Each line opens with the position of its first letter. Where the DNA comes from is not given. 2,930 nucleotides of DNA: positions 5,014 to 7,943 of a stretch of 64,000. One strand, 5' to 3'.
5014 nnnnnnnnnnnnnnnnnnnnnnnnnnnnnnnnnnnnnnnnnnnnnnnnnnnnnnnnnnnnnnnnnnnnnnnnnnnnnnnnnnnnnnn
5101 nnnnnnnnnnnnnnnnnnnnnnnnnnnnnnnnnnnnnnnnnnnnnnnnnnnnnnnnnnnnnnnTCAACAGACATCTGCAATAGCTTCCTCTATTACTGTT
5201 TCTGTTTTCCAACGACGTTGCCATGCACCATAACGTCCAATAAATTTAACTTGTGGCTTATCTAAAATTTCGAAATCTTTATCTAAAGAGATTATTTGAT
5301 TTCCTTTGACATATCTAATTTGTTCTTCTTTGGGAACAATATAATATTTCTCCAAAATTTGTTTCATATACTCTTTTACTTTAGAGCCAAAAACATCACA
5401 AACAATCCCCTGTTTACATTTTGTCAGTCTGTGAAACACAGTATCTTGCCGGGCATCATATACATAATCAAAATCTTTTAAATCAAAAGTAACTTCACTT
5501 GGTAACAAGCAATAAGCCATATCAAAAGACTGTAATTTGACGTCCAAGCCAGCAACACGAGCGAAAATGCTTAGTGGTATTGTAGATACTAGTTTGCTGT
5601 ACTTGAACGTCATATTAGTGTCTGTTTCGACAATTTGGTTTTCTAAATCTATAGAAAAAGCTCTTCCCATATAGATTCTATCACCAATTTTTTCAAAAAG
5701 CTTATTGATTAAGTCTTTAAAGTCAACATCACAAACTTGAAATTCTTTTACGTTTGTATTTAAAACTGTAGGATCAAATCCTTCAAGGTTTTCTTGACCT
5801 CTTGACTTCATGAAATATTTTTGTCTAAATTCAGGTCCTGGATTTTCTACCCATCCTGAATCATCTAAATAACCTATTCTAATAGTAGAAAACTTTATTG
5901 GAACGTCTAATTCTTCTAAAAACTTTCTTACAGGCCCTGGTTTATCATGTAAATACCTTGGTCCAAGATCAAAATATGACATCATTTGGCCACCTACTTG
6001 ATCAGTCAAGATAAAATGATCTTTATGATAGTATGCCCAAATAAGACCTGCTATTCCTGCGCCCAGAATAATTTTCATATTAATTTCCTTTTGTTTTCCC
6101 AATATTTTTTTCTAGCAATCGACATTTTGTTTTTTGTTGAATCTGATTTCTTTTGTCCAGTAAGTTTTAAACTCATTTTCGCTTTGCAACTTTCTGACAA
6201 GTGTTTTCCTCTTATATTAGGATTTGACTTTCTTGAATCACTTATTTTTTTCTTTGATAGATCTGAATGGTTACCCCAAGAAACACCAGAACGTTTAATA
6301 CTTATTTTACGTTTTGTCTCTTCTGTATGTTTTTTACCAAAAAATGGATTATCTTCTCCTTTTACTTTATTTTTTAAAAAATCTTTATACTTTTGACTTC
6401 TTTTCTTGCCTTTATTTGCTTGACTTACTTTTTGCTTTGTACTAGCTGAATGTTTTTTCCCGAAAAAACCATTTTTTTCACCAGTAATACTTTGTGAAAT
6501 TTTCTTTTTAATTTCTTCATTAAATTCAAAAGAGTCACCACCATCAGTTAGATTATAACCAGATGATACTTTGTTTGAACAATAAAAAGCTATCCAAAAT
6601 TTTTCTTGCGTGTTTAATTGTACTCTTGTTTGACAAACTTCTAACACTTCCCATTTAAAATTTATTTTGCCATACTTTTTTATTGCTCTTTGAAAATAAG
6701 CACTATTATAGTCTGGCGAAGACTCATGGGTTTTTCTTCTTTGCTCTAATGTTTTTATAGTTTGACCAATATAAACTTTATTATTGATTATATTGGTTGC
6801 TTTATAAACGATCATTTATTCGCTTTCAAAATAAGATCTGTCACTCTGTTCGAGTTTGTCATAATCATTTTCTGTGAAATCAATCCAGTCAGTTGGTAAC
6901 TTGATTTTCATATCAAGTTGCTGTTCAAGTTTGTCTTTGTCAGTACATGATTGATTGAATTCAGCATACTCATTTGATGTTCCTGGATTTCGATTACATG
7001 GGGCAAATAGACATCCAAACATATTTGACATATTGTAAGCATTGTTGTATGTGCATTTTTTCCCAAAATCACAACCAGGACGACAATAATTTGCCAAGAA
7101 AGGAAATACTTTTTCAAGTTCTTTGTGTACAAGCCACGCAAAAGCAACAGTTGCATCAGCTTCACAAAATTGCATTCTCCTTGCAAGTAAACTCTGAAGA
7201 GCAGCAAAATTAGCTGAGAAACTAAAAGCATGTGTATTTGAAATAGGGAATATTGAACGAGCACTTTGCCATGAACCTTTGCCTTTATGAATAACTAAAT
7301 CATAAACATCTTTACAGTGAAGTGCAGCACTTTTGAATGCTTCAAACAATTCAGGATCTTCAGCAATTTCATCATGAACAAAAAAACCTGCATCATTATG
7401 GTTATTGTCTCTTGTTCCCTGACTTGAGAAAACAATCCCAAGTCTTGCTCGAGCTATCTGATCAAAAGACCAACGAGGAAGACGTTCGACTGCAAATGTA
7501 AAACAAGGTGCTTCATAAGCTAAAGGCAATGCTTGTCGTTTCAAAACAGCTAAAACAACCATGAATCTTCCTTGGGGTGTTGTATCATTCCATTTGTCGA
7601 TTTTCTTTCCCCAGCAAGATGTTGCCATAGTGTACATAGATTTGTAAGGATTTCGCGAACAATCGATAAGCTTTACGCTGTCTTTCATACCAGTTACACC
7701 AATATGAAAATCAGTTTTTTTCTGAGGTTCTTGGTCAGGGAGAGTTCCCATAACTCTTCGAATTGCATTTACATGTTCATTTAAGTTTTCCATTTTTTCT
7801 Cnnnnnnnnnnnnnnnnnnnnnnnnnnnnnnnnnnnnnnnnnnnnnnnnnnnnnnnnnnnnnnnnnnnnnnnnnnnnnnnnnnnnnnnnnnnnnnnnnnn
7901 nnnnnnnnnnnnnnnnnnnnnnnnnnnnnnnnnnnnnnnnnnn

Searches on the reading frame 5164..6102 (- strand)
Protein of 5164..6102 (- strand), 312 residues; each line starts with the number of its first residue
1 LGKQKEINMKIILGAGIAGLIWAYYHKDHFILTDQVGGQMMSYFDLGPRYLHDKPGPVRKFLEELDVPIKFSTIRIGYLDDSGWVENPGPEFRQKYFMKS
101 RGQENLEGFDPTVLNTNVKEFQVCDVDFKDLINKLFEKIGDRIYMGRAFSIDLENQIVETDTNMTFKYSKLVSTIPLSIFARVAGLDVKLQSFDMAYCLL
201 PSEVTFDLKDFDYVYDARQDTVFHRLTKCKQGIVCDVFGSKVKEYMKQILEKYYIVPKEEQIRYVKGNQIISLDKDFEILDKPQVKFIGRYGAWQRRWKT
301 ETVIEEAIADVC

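Call 44: search_protein_families(library=pfam, proteins=[window:5164-6102:-], max_evalue=0.001)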
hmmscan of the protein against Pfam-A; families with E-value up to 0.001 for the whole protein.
window:5164-6102:- (312 aa): 0 families

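Call 45: search_protein_families(library=phrogs, proteins=[window:5164-6102:-], max_evalue=0.001)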
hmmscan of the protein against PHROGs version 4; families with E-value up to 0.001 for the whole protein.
window:5164-6102:- (312 aa): 1 family
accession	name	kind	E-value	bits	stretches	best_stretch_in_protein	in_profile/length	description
phrog_4828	-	unknown function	1.6e-05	25.3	0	129-206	112-185/333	-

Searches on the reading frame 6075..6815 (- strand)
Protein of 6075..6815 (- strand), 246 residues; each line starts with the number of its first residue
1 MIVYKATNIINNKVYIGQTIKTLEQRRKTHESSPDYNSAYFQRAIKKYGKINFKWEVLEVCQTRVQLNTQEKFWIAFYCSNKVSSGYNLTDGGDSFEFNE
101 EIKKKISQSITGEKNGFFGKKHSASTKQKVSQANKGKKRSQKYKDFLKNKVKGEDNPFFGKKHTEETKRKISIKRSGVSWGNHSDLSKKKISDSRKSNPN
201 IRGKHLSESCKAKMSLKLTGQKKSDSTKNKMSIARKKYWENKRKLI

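Call 77: search_protein_families(library=phrogs, proteins=[window:6075-6815:-], max_evalue=0.001)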
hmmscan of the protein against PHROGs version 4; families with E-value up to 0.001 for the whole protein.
window:6075-6815:- (246 aa): 8 families
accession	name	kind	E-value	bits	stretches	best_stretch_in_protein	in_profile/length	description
phrog_314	-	DNA, RNA and nucleotide metabolism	5.7e-40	138.8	1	2-191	180-365/574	homing endonuclease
phrog_7168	-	DNA, RNA and nucleotide metabolism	1.5e-21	78.1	1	2-225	3-232/284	homing endonuclease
phrog_5123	-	DNA, RNA and nucleotide metabolism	5e-11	43.7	1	2-114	3-112/152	homing endonuclease with GIY-YIG motif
phrog_19446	-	DNA, RNA and nucleotide metabolism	5.5e-10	40.2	1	3-110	4-113/254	homing endonuclease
phrog_20015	-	DNA, RNA and nucleotide metabolism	4.6e-09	37.4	1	2-32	4-34/46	endonuclease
phrog_447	-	other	8.5e-05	23.5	1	2-74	28-109/148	NAD synthetase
phrog_655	-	DNA, RNA and nucleotide metabolism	0.00011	23.2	0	101-231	116-247/343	homing endonuclease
phrog_15526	-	unknown function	0.00042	21.4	0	63-116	50-111/168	-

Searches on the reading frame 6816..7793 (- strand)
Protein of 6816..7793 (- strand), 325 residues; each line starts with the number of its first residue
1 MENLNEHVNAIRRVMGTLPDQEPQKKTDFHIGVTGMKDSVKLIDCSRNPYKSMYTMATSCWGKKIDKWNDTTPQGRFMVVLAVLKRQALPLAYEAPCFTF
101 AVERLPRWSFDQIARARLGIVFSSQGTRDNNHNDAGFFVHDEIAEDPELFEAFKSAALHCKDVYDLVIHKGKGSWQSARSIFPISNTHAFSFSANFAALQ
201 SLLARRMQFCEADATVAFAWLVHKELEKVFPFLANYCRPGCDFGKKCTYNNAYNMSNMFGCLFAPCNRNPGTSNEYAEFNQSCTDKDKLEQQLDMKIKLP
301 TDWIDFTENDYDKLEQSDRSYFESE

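Call 44: search_protein_families(library=pfam, proteins=[window:6816-7793:-], max_evalue=0.001)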
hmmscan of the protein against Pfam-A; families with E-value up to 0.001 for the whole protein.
window:6816-7793:- (325 aa): 1 family
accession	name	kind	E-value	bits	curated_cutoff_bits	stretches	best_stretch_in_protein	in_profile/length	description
PF02511.20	Thy1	-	1.3e-13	51.6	24.8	1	41-231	1-190/191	Thymidylate synthase complementing protein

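Call 45: search_protein_families(library=phrogs, proteins=[window:6816-7793:-], max_evalue=0.001)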
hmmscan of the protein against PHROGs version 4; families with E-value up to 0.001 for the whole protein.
window:6816-7793:- (325 aa): 0 families
